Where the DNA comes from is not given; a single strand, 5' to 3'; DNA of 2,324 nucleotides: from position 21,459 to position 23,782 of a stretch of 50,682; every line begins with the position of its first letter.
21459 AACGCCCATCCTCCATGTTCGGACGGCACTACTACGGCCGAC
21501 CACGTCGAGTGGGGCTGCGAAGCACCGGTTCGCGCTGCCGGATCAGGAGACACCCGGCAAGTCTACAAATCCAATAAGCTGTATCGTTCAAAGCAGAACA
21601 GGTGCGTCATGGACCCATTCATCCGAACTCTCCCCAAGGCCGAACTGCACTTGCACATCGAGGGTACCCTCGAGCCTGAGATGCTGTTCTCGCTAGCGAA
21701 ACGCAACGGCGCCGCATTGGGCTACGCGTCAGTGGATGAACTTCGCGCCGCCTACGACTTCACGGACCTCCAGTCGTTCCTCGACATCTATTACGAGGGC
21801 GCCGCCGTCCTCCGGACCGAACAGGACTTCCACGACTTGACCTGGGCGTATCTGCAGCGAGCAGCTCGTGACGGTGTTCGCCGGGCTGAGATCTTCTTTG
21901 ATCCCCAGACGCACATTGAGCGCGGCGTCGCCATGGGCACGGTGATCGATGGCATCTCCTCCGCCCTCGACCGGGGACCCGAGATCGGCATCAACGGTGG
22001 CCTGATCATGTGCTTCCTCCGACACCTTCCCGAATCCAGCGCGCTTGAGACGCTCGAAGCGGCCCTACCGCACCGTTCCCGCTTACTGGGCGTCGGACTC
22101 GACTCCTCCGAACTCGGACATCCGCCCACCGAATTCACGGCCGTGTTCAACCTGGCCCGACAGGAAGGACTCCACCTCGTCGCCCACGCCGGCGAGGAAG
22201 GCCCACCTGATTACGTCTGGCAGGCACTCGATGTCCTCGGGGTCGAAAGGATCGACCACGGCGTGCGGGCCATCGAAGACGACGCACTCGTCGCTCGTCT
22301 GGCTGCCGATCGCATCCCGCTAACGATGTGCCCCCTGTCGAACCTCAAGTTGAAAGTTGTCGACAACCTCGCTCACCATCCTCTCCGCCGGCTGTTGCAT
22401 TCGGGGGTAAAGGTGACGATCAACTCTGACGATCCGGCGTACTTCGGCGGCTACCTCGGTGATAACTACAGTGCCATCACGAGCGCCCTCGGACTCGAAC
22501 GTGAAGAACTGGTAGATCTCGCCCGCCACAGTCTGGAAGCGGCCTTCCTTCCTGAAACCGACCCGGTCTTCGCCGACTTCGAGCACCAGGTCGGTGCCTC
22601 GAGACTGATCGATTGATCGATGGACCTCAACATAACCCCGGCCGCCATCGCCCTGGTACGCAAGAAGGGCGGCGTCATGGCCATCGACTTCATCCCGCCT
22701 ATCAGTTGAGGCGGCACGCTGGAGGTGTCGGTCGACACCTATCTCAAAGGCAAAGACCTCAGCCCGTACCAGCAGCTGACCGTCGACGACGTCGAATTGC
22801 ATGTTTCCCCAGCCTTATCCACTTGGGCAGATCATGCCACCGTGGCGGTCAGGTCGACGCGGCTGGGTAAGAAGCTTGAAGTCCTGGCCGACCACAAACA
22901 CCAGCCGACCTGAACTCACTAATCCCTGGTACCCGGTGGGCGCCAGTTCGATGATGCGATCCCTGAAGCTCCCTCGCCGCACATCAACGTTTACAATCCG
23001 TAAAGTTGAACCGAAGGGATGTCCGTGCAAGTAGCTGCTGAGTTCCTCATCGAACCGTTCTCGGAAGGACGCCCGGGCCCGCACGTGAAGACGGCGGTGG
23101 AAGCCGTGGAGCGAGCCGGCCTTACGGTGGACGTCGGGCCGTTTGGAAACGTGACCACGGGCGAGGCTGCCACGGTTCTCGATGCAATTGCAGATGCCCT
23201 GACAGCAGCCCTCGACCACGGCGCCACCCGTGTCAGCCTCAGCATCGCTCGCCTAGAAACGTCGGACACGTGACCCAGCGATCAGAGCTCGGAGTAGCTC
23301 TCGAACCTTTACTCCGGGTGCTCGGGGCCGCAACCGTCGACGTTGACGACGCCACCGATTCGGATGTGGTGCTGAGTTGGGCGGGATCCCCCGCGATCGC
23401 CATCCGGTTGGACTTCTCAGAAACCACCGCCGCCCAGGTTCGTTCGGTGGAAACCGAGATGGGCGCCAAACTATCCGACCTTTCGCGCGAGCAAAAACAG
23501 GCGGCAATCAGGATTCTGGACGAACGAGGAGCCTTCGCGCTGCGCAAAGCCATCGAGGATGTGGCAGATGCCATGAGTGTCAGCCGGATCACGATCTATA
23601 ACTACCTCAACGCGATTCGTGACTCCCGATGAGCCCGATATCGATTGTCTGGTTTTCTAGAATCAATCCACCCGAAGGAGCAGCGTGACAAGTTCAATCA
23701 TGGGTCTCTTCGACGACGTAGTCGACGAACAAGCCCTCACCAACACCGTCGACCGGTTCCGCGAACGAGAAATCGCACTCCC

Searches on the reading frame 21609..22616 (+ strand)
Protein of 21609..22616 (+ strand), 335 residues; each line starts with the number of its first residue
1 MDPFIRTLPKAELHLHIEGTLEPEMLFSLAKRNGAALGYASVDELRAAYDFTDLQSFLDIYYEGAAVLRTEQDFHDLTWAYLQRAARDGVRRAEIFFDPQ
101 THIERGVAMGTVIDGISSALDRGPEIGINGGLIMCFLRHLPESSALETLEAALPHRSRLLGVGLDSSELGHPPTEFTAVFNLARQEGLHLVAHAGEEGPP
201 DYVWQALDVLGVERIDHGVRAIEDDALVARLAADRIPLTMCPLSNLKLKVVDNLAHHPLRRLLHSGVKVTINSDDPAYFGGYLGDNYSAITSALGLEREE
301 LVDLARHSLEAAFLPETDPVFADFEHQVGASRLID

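Call 4: search_protein_families(library=pfam, proteins=[window:21609-22616:+])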
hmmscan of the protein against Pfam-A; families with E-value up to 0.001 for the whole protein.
window:21609-22616:+ (335 aa): 2 families
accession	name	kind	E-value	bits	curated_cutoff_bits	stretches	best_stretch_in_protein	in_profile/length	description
PF00962.28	A_deaminase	-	2.8e-94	316.3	27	1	9-316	1-317/330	Adenosine deaminase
PF19326.5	AMP_deaminase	-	1.2e-07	31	27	1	185-309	446-572/630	AMP deaminase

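Call 6: search_protein_families(library=ncbifam, proteins=[window:21609-22616:+], max_evalue=0.00001)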
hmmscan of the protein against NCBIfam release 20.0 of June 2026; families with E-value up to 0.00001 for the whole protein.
window:21609-22616:+ (335 aa): 11 families
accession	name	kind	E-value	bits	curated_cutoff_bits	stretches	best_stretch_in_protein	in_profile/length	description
NF006850.0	PRK09358.1-6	equivalog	1.8e-156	520.1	419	1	3-317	3-318/334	adenosine deaminase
TIGR01430.1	aden_deam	equivalog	2.3e-112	375.2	216.55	1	8-317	1-314/323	adenosine deaminase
NF006848.0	PRK09358.1-3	equivalog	2.6e-73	247.2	426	1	7-316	3-313/325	adenosine deaminase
NF006854.0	PRK09358.3-1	equivalog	7.5e-66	222.5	530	1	2-316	8-324/344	adenosine deaminase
NF006846.0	PRK09358.1-1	equivalog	6.6e-52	176.6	459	1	6-318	4-322/333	adenosine deaminase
NF006849.0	PRK09358.1-5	equivalog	1e-50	172.8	494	1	5-317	9-328/350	adenosine deaminase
NF006847.0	PRK09358.1-2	equivalog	5.4e-47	160.4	412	1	5-317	10-343/364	adenosine deaminase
NF006856.0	PRK09358.3-3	equivalog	1.5e-28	99.9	510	1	77-310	80-312/316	adenosine deaminase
NF006859.0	PRK09358.3-6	equivalog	2.6e-16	59.7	549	1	169-285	160-276/299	adenosine deaminase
TIGR01431.1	adm_rel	subfamily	4.2e-09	35.7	315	1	209-290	346-429/479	adenosine deaminase-related growth factor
TIGR01429.1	AMP_deaminase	equivalog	1.9e-07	30.2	726.3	1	183-309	431-559/611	AMP deaminase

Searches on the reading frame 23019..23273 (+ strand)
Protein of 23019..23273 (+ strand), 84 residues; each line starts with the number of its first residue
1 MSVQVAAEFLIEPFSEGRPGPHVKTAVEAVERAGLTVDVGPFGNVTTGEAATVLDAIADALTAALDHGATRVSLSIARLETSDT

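Call 42: search_protein_families(library=pfam, proteins=[window:23019-23273:+], max_evalue=0.01)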
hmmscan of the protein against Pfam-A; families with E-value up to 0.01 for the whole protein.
window:23019-23273:+ (84 aa): 1 family
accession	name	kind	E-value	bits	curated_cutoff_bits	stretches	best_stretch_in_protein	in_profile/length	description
PF01910.22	Thiamine_BP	-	1.3e-07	31.9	24.9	1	9-76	3-72/92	Thiamine-binding protein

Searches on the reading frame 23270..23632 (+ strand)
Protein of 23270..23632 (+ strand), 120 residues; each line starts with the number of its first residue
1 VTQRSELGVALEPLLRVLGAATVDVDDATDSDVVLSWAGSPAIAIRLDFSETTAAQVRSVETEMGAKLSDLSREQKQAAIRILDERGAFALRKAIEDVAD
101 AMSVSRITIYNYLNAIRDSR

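Call 42: search_protein_families(library=pfam, proteins=[window:23270-23632:+], max_evalue=0.01)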
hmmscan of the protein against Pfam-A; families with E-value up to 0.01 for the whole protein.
window:23270-23632:+ (120 aa): 3 families
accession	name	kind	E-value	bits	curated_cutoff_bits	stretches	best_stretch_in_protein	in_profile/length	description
PF13309.12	HTH_22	-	1.4e-18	67.1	29.6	1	57-114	6-63/63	HTH domain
PF13384.12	HTH_23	-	0.0017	18.5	24.6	0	73-116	4-41/50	Homeodomain-like domain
PF02796.21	HTH_7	-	0.0019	18.7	23.8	0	94-115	23-44/45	Helix-turn-helix domain of resolvase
